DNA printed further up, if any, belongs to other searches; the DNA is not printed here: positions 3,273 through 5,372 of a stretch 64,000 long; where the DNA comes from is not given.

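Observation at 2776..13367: Triplicated, translationally coupled two-gene cassette: polytopic membrane protein plus beta-propeller lipoprotein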

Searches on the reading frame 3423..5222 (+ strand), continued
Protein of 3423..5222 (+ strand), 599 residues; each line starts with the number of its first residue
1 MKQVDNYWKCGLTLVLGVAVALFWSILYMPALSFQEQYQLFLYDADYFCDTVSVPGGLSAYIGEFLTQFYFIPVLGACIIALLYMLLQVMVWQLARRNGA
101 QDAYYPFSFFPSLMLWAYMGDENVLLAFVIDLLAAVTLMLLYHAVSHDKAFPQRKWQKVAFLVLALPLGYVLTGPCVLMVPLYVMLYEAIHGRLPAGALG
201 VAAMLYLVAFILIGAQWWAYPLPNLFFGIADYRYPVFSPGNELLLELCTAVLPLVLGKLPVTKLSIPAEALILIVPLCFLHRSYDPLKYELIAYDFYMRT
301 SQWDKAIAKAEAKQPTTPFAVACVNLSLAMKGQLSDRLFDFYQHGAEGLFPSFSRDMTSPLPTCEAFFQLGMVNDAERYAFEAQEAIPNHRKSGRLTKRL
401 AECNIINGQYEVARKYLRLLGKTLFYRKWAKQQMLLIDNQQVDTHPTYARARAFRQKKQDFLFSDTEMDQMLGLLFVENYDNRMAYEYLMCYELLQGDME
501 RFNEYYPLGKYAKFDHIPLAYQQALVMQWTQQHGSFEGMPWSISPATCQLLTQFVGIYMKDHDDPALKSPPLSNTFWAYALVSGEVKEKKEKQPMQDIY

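Call 32: fold_search(model_id=the predicted structure, library=pdb)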
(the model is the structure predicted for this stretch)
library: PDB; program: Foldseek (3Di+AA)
matches with E <= 10: 659; with E <= 0.001: 0
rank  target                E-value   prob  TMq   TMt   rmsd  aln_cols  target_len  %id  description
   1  4rg7_A                1.9e-02  0.94  0.18  0.22  22.8       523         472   11  Crystal structure of APC3 (released 2014-12-24)
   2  9gaw_J                2.2e-02  0.87  0.17  0.20  22.9       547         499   11  High-resolution structure of the Anaphase-promoting complex/cyclosome (APC/C) bound to co-activator Cdh1 (released 2024-08-14)
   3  6q6g_P                2.5e-02  0.77  0.15  0.17  22.9       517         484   12  Cryo-EM structure of the APC/C-Cdc20-Cdk2-cyclinA2-Cks2 complex, the D1 box class (released 2019-09-11)
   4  4rg6_A                2.7e-02  0.91  0.18  0.22  23.2       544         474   13  Crystal structure of APC3-APC16 complex (released 2014-12-24)
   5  9gaw_P                3.4e-02  0.85  0.17  0.20  22.5       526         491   11  High-resolution structure of the Anaphase-promoting complex/cyclosome (APC/C) bound to co-activator Cdh1 (released 2024-08-14)
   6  4hot_A                5.2e-02  0.54  0.15  0.18  23.7       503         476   14  Crystal Structure of Full-Length Human IFIT5 with 5`-triphosphate Oligoadenine (released 2013-01-23)
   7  6q6g_Y                6.3e-02  0.87  0.21  0.24  20.9       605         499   13  Cryo-EM structure of the APC/C-Cdc20-Cdk2-cyclinA2-Cks2 complex, the D1 box class (released 2019-09-11)
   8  4rg9_A                6.3e-02  0.80  0.18  0.22  23.1       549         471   12  Crystal structure of APC3-APC16 complex (Selenomethionine Derivative) (released 2014-12-24)
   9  4ui9_Y                6.6e-02  0.90  0.21  0.24  18.9       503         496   12  Atomic structure of the human Anaphase-Promoting Complex (released 2015-06-17)
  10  6eou                  6.8e-02  0.97  0.18  0.29  20.3       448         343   12  O-GlcNAc transferase TPR domain with the intellectual disability associated mutation L254F (released 2018-05-09)
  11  4hor_A                6.8e-02  0.51  0.15  0.17  24.0       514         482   13  Crystal Structure of Full-Length Human IFIT5 with 5`-triphosphate Oligocytidine (released 2013-01-23)
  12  4rg6_B                7.1e-02  0.57  0.15  0.18  23.2       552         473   12  Crystal structure of APC3-APC16 complex (released 2014-12-24)
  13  8tar_Y                7.6e-02  0.82  0.20  0.22  18.6       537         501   14  APC/C-CDH1-UBE2C-Ubiquitin-CyclinB-NTD (released 2023-09-27)
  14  1w3b_A                7.9e-02  0.91  0.18  0.27  21.2       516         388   13  The superhelical TPR domain of O-linked GlcNAc transferase reveals structural similarities to importin alpha. (released 2004-09-09)
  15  6q6g_J                8.2e-02  0.77  0.19  0.22  22.9       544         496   10  Cryo-EM structure of the APC/C-Cdc20-Cdk2-cyclinA2-Cks2 complex, the D1 box class (released 2019-09-11)
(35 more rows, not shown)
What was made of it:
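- On GT-C glycosyltransferase superfamily: The top 50 are mostly TPR and other helical-repeat proteins plus noise-level transporters (call 32).
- Foldseek matches to transporters are at noise level (LeuT and ClC, probability about 0.1; call 32).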

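Call 33: search_solved_structures(query=A1, max_evalue=10)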
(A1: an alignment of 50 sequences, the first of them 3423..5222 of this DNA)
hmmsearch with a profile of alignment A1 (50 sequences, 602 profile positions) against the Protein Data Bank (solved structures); distinct sequences matched with E-value up to 10: 2.
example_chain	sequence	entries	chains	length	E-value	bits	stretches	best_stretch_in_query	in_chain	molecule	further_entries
3m1r_A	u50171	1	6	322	0.29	12.8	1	399-474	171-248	Formimidoylglutamase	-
8esv_B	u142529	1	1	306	3.5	9.2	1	159-243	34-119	Tetraspanin-15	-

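Call 68: search_protein_families(library=pfam, proteins=[L019:7911-10478:+], max_evalue=0.0001)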
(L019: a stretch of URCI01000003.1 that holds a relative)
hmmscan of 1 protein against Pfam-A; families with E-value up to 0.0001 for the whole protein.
L019:7911-10478:+ (855 aa): 5 families
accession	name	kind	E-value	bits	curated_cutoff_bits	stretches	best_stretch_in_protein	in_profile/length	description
PF22666.2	Glyco_hydro_2_N2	-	7.8e-59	198.9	27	1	36-213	1-167/167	Glycosyl hydrolase 2 galactose-binding domain-like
PF17753.7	Ig_mannosidase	-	1.2e-22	79.8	22.6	1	781-853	3-77/81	Ig-fold domain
PF17786.7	Mannosidase_ig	-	2.4e-16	60.4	23.4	1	691-772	3-87/91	Mannosidase Ig/CBM-like domain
PF00703.27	Glyco_hydro_2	-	3.2e-14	54.1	23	1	240-330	18-109/109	Glycosyl hydrolases family 2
PF18368.7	Ig_GlcNase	-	7e-05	23.4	26.3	0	817-844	65-92/105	Exo-beta-D-glucosaminidase Ig-fold domain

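Call 71: search_protein_families(library=pfam, proteins=[L072:1591-2736:+, L049:5240-5926:+, L072:10550-11728:+, L072:9390-10529:+, L072:11747-13159:+, L023:11956-12918:-, L040:11292-13640:+, L024:11939-13141:-, L042:11614-12957:-, L042:3981-4889:+], max_evalue=0.001)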
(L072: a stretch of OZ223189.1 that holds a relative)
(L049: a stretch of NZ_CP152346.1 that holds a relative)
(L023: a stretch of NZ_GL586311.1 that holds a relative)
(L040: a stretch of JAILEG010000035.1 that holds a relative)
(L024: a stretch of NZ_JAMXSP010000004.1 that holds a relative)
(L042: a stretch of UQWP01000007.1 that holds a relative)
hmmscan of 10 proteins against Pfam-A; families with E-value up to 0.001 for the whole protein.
L072:1591-2736:+ (381 aa): 1 family
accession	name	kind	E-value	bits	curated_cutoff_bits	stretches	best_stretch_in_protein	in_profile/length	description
PF01042.26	Ribonuc_L-PSP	-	3.5e-16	59.7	27.3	1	273-368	19-118/121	Endoribonuclease L-PSP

L049:5240-5926:+ (228 aa): 3 families
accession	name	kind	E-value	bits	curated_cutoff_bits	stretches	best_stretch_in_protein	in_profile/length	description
PF18291.6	HU-HIG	-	7e-32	110.5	26.2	1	1-127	1-125/125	HU domain fused to wHTH, Ig, or Glycine-rich motif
PF00216.26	Bac_DNA_binding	-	0.0002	22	22.4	1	31-86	1-56/90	Bacterial DNA-binding protein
PF09756.15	DDRGK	-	0.00066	19.8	27.8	0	131-185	89-143/188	DDRGK domain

L072:10550-11728:+ (392 aa): 1 family
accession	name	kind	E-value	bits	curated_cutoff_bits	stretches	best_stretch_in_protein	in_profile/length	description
PF04041.19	Glyco_hydro_130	-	7.7e-21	74.8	26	1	97-361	68-318/320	beta-1,4-mannooligosaccharide phosphorylase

L072:9390-10529:+ (379 aa): 1 family
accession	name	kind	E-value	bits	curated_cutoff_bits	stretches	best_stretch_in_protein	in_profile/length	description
PF02156.21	Glyco_hydro_26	-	2.7e-46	158.8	20.2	1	44-316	5-267/311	Glycosyl hydrolase family 26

L072:11747-13159:+ (470 aa): 2 families
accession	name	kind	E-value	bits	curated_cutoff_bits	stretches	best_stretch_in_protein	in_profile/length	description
PF13347.12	MFS_2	-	2.5e-106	356.3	27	1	9-448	1-426/427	MFS/sugar transport protein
PF07690.21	MFS_1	-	2.2e-22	79.9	33.4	1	15-381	6-336/347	Major Facilitator Superfamily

L023:11956-12918:- (320 aa): 2 families
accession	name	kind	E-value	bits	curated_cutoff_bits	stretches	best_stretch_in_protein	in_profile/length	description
PF02729.26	OTCace_N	-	3.9e-26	92.4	29.9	1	4-160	3-148/148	Aspartate/ornithine carbamoyltransferase, carbamoyl-P binding domain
PF00185.30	OTCace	-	4.3e-20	72.8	29.4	1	184-308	15-149/157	Aspartate/ornithine carbamoyltransferase, Asp/Orn binding domain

L040:11292-13640:+ (782 aa): 3 families
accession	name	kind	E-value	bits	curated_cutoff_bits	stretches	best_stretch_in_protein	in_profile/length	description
PF01915.27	Glyco_hydro_3_C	-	7.3e-39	134.2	31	1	368-624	1-200/200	Glycosyl hydrolase family 3 C-terminal domain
PF00933.27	Glyco_hydro_3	-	1.2e-38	133.8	27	1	109-334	82-315/316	Glycosyl hydrolase family 3 N terminal domain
PF14310.12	Fn3-like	-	1.2e-21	77.1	25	1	677-748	1-71/71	Fibronectin type III-like domain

L024:11939-13141:- (400 aa): 1 family
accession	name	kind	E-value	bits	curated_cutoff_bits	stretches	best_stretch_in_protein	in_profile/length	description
PF01553.26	Acyltransferase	-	2.6e-06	27.7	23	1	90-225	13-131/132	Acyltransferase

L042:11614-12957:- (447 aa): 1 family
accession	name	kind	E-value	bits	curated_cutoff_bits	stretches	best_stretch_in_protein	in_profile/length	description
PF00171.27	Aldedh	-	9.6e-13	47.9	23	1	3-436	31-459/461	Aldehyde dehydrogenase family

L042:3981-4889:+ (302 aa): 1 family
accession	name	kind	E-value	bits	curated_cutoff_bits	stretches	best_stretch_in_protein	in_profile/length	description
PF12784.13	PDDEXK_2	-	9.6e-24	84.8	27.4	1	11-130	3-126/229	PD-(D/E)XK nuclease family transposase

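Call 76: search_protein_families(library=pfam, proteins=[L074:13039-13701:+, L069:515-1642:+, L079:52-1020:+, L055:3564-5966:+, L055:2315-3523:+, L064:10136-13549:+, L054:9744-11474:+, L028:9391-11031:+, L020:12939-13796:+, L021:9278-10159:+], max_evalue=0.001)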
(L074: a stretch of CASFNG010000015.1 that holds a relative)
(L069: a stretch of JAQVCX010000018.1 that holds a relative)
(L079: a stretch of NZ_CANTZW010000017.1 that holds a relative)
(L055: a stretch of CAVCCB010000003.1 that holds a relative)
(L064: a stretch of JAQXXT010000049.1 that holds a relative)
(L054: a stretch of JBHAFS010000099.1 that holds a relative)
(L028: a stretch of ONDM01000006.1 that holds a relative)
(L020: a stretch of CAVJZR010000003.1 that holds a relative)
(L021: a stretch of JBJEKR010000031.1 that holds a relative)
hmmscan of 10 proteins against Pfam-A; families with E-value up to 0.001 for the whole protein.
L074:13039-13701:+ (221 aa): 3 families
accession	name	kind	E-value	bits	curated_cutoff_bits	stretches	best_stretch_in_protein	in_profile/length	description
PF07221.17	GlcNAc_2-epim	-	4.6e-16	59.4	23.4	1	35-172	1-135/347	N-acylglucosamine 2-epimerase (GlcNAc 2-epimerase)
PF07470.19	Glyco_hydro_88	-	2.7e-06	27.1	26.6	0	58-186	77-196/352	Glycosyl Hydrolase Family 88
PF07944.18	Beta-AFase-like_GH127_cat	-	0.00049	19.6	24.9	0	113-149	121-157/376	Beta-L-arabinofuranosidase, GH127 catalytic domain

L069:515-1642:+ (375 aa): 2 families
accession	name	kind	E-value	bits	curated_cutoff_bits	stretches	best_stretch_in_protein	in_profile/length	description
PF00202.27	Aminotran_3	-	9.8e-101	337.8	30.5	1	12-373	11-403/403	Aminotransferase class-III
PF00155.27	Aminotran_1_2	-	0.00053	19.7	19.7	1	47-279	27-262/361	Aminotransferase class I and II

L079:52-1020:+ (322 aa): 3 families
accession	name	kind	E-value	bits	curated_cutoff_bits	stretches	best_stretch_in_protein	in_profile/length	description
PF22698.1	Semialdhyde_dhC_1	-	4.1e-47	160.5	27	1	132-290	1-165/165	Semialdehyde dehydrogenase, dimerisation domain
PF01118.30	Semialdhyde_dh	-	4.1e-27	95.4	26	1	4-123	2-120/121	Semialdehyde dehydrogenase, NAD binding domain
PF02774.23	Semialdhyde_dhC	-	1.6e-10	41.9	26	1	143-293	3-184/184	Semialdehyde dehydrogenase, dimerisation domain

L055:3564-5966:+ (800 aa): 8 families
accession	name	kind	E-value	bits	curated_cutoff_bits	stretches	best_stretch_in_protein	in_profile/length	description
PF18565.7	Glyco_hydro2_C5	-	5.6e-32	110.1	32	1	694-787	2-95/103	Glycoside hydrolase family 2 C-terminal domain 5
PF02836.23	Glyco_hydro_2_C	-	1.2e-26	94.1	21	1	295-451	4-164/302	Glycosyl hydrolases family 2, TIM barrel domain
PF16355.11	DUF4982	-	5.3e-22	78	23.9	1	616-678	1-59/61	Domain of unknown function (DUF4982)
PF00703.27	Glyco_hydro_2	-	1.3e-16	61.8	23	1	193-289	9-109/109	Glycosyl hydrolases family 2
PF02837.24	Glyco_hydro_2_N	-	1.8e-14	54.5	28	1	43-178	32-166/169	Glycosyl hydrolases family 2, sugar binding domain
PF09134.16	Invasin_D3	-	4e-07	30.9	33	1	692-776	4-87/98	Invasin, domain 3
PF22820.2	TcaA_3rd_4th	-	1e-05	25.8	27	0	621-647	5-31/73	TcaA protein 3rd/4th domain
PF22666.2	Glyco_hydro_2_N2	-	6e-05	23.6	27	1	88-158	44-119/167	Glycosyl hydrolase 2 galactose-binding domain-like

L055:2315-3523:+ (402 aa): 2 families
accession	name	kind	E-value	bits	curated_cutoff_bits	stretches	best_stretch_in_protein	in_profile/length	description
PF07745.19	Glyco_hydro_53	-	4.3e-85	286.1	24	1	74-398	2-337/340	Glycosyl hydrolase family 53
PF00331.26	Glyco_hydro_10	-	0.00014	21.6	22.1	0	169-398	95-305/311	Glycosyl hydrolase family 10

L064:10136-13549:+ (1137 aa): 8 families
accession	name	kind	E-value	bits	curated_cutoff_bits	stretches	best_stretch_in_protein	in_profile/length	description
PF13641.12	Glyco_tranf_2_3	-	5.9e-30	105.4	27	1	782-1005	3-230/230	Glycosyltransferase like family 2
PF00535.33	Glycos_transf_2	-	8.6e-30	104.3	23.3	1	783-947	1-163/168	Glycosyl transferase family 2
PF01522.26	Polysacc_deac_1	-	8.3e-28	97.3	23.1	1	504-607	6-108/124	Polysaccharide deacetylase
PF00704.34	Glyco_hydro_18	-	4.9e-25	89.3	29.6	1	201-415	79-315/317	Glycosyl hydrolases family 18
PF13632.12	Glyco_trans_2_3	-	5.2e-23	82.3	27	1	862-1065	1-183/198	Glycosyl transferase family group 2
PF13506.12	Glyco_transf_21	-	4.5e-11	43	21.7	1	847-1002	18-172/174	Glycosyl transferase family 21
PF10111.15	Glyco_tranf_2_2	-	2.6e-08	34.2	27.3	1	783-972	1-202/276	Glycosyltransferase like family 2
PF03142.21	Chitin_synth_2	-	5.1e-07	29.1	27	1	854-951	196-292/527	Chitin synthase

L054:9744-11474:+ (576 aa): 1 family
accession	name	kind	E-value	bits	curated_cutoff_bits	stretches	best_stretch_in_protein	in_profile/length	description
PF18884.5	TSP3_bac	-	1.6e-07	31.5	25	1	448-466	1-19/22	Bacterial TSP3 repeat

L028:9391-11031:+ (546 aa): 1 family
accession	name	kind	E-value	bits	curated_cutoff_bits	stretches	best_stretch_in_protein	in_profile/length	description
PF00150.24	Cellulase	-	7.7e-55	186.7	23.5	1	189-493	3-271/272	Cellulase (glycosyl hydrolase family 5)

L020:12939-13796:+ (286 aa): 4 families
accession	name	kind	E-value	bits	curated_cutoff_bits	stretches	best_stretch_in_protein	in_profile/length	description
PF13715.12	CarbopepD_reg_2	-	1.7e-23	82.9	32.2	1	26-114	1-88/88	CarboxypepD_reg-like domain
PF13620.12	CarboxypepD_reg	-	2.9e-18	66.4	32.3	1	26-103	2-82/82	Carboxypeptidase regulatory-like domain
PF07715.20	Plug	-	2.1e-13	51.1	23.9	1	131-230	3-106/107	TonB-dependent Receptor Plug Domain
PF17802.7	SpaA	-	9e-05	23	23.1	1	25-73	2-56/91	Prealbumin-like fold domain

L021:9278-10159:+ (293 aa): 1 family
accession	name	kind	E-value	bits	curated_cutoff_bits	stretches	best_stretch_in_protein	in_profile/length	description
PF08842.16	Mfa2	-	8.4e-09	35.8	21.2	1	66-248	26-234/277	Fimbrillin-A associated anchor proteins Mfa1 and Mfa2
